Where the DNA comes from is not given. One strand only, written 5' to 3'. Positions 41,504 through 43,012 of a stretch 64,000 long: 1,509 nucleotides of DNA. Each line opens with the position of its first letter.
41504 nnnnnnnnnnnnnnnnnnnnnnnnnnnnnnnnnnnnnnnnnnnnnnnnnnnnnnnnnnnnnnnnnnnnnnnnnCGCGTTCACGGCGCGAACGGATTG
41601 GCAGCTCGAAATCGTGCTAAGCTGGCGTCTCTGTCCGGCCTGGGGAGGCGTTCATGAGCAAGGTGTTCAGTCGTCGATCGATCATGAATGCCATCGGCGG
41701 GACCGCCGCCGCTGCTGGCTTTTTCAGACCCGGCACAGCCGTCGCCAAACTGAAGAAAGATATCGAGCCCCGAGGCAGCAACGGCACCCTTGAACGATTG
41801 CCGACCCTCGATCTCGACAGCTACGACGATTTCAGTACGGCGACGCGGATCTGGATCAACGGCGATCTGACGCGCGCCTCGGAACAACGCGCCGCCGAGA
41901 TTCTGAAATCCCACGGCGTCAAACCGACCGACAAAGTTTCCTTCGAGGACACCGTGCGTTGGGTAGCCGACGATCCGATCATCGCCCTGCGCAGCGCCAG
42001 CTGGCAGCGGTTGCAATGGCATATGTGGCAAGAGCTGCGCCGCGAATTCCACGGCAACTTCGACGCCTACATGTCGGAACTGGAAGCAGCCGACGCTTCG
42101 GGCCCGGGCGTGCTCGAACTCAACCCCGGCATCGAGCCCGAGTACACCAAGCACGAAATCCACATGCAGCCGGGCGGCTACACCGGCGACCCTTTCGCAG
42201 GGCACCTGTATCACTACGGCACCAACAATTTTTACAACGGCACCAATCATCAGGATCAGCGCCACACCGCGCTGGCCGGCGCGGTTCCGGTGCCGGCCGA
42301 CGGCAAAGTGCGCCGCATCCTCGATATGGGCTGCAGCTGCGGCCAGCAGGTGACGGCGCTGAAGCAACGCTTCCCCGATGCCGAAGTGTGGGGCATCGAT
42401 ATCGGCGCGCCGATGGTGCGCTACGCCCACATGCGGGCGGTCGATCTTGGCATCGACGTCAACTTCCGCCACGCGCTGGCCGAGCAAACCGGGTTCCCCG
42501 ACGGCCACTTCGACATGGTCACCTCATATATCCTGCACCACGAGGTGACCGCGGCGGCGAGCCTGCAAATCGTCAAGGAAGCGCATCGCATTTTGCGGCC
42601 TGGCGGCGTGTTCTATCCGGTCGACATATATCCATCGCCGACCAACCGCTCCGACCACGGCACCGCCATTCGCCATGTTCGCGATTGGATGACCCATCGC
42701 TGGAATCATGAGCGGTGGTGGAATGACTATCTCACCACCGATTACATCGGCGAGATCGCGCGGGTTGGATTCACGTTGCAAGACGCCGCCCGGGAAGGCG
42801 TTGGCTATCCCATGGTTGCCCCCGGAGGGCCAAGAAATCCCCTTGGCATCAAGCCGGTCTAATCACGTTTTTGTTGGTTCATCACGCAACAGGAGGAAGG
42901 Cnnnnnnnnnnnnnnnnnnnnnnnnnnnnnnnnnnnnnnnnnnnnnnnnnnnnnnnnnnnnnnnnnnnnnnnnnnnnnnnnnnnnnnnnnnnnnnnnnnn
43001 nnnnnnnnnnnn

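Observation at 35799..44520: Seven-gene co-directional cluster built from catalytically non-canonical versions of common folds: candidate undescribed system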

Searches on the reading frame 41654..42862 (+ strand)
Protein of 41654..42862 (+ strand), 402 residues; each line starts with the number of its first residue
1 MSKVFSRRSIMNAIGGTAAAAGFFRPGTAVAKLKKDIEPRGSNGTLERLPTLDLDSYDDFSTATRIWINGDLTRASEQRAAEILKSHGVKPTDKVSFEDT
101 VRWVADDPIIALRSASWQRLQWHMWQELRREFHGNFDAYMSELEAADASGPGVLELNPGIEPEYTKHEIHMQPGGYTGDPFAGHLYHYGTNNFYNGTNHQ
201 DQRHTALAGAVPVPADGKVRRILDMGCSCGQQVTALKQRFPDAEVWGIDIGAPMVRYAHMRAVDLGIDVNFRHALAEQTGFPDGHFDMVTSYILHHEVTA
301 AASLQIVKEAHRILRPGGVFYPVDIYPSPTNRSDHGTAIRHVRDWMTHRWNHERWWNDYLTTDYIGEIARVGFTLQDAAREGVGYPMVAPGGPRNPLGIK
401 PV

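Call 7: search_protein_families(library=pfam, proteins=[window:41654-42862:+], max_evalue=0.01)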
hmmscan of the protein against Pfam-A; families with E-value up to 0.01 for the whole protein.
window:41654-42862:+ (402 aa): 11 families
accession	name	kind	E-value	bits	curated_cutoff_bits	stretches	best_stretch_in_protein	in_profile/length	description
PF13649.12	Methyltransf_25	-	1.3e-20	74.3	27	1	222-318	1-97/97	Methyltransferase domain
PF08241.18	Methyltransf_11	-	8.7e-19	68.4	21.2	1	223-321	1-94/95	Methyltransferase domain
PF13847.12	Methyltransf_31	-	1.2e-13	51.4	27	1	221-348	6-128/145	Methyltransferase domain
PF08242.18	Methyltransf_12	-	2.1e-10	41.6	30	1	223-320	1-98/98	Methyltransferase domain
PF01209.24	Ubie_methyltran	-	7.3e-08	32.5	20.1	1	219-323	48-152/233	ubiE/COQ5 methyltransferase family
PF13489.12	Methyltransf_23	-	1.6e-06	28.4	27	1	214-346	18-136/164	Methyltransferase domain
PF05175.20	MTS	-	7.7e-06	26.1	23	1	218-321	31-137/170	Methyltransferase small domain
PF02353.26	CMAS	-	0.0017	18.1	27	1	221-325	65-167/273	Mycolic acid cyclopropane synthetase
PF01728.25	FtsJ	-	0.0021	18.5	24.1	1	218-321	21-136/181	FtsJ-like methyltransferase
PF02390.23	Methyltransf_4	-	0.0031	17.4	24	0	222-266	5-49/173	Putative methyltransferase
PF03141.22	Methyltransf_29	-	0.0032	16.6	23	1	206-320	104-215/506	Putative S-adenosyl-L-methionine-dependent methyltransferase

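Call 8: search_protein_families(library=ncbifam, proteins=[window:41654-42862:+], max_evalue=0.01)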
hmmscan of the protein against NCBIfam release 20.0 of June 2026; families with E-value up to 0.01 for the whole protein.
window:41654-42862:+ (402 aa): 38 families (the best 25 are shown)
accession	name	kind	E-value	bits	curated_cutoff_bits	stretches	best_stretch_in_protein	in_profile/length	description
NF043040.1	corrin_prot_MT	hypoth_equivalog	2.4e-12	46.7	180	1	218-324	41-149/216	corrinoid protein-associated methyltransferase CpaM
NF045667.1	MTase_DVU1556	equivalog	5.9e-11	42.2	155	1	220-335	24-132/213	DVU_1556 family methyltransferase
NF047649.1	MTase_UXPK_star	exception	1.6e-10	40.5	460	1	221-324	80-183/283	methyltransferase/UXPK-star double selenoprotein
TIGR01934.1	MenG_MenH_UbiE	subfamily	3.4e-10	39.6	158.35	1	218-325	39-144/223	ubiquinone/menaquinone biosynthesis methyltransferase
NF041537.1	ArsM_AhpD_UU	exception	6.5e-10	38.3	510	1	220-321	78-179/345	arsenite methyltransferase/AhpD domain selenoprotein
NF041536.1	ArsM_DUF2284_UU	exception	2e-08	33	575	1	220-330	78-188/459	arsenite methyltransferase/DUF2284 domain selenoprotein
NF040539.1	AST_met_ArsM_2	exception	3e-08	33.8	240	1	218-324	56-165/262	putative arsinothricin biosynthesis methyltransferase ArsM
NF001240.0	PRK00216.1-1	equivalog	3.7e-08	32.7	378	1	220-320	65-166/251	bifunctional demethylmenaquinone methyltransferase/2-methoxy-6-polyprenyl-1,4-benzoquinol methylase UbiE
NF010703.0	PRK14103.1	equivalog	4.8e-08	32.7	320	1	199-266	10-77/256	trans-aconitate 2-methyltransferase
NF001244.0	PRK00216.1-5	equivalog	5e-08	32.5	216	1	220-325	50-156/236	bifunctional demethylmenaquinone methyltransferase/2-methoxy-6-polyprenyl-1,4-benzoquinol methylase UbiE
TIGR02072.1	BioC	equivalog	5.3e-08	33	184.95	1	218-320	34-130/244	malonyl-ACP O-methyltransferase BioC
NF038261.1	rhodoquin_RquA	equivalog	1.4e-07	31.5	175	1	220-330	51-160/218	rhodoquinone biosynthesis methyltransferase RquA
NF008823.0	PRK11873.1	subfamily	5.6e-07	29.3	263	1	221-325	80-184/272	arsenite methyltransferase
NF045649.1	2X_seleno_MduS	exception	7e-07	28.5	380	1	218-337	41-158/338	methyltransferase domain-containing selenoprotein MduS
TIGR01983.1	UbiG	equivalog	3.8e-06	26.4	102.95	1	219-320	50-149/228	bifunctional 2-polyprenyl-6-hydroxyphenol methylase/3-demethylubiquinol 3-O-methyltransferase UbiG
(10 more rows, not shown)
